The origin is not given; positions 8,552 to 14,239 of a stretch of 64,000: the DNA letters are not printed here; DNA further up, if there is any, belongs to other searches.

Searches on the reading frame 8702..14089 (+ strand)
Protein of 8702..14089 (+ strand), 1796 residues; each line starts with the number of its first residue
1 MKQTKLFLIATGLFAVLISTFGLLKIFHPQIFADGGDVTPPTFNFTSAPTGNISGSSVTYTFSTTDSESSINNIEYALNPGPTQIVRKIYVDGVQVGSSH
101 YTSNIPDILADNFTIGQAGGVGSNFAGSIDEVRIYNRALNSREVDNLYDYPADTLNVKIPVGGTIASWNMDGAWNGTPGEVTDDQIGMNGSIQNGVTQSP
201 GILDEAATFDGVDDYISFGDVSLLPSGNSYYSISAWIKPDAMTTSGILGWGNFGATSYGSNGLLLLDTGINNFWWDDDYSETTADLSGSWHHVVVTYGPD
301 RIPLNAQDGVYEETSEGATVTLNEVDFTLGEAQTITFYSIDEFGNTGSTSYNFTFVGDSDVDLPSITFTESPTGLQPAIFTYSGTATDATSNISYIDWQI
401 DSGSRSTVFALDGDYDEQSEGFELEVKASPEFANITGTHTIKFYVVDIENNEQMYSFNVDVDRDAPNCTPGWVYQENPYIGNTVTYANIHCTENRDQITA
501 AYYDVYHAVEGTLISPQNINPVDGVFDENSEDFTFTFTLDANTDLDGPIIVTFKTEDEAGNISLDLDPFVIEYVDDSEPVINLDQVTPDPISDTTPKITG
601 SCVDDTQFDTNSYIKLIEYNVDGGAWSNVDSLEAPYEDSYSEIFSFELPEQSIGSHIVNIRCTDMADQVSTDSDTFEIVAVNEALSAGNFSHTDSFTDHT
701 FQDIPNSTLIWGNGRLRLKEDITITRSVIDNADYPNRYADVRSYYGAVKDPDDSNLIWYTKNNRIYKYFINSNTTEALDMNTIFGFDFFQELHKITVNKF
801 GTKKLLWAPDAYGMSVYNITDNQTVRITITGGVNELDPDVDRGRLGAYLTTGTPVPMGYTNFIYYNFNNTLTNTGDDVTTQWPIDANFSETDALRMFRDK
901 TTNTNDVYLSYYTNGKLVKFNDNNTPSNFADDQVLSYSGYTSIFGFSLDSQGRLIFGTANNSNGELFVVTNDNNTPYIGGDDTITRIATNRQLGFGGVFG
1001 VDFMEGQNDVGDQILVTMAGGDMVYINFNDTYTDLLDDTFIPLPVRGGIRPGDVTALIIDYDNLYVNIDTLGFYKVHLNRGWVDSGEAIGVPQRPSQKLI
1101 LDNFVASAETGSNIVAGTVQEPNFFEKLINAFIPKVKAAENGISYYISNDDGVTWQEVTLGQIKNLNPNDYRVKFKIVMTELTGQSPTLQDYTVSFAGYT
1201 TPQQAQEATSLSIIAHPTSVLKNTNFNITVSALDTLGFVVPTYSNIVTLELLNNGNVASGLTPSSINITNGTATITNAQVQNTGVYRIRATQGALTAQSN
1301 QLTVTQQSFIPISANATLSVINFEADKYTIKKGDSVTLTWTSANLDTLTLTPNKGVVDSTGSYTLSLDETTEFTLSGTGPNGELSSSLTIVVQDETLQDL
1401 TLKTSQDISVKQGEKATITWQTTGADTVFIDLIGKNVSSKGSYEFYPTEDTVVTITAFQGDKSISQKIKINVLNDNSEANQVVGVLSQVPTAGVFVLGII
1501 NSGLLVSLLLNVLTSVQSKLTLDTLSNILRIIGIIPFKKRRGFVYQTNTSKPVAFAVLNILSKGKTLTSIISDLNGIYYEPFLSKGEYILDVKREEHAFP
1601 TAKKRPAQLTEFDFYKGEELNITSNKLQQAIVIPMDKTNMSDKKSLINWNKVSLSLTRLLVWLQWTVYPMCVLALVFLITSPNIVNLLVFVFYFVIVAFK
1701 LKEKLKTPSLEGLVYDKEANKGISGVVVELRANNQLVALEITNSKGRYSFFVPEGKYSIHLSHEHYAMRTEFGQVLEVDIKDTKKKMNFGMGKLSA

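Call 73: search_protein_families(library=pfam, proteins=[window:8702-14089:+], max_evalue=0.001)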
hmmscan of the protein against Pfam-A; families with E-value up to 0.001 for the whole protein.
window:8702-14089:+ (1796 aa): 2 families
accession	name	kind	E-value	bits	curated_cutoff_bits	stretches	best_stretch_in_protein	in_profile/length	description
PF13385.13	Laminin_G_3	-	1.4e-18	67.9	27.6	2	87-144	93-150/151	Concanavalin A-like lectin/glucanases superfamily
PF13620.12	CarboxypepD_reg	-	5.6e-14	52.7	32.3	1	1709-1771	1-64/82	Carboxypeptidase regulatory-like domain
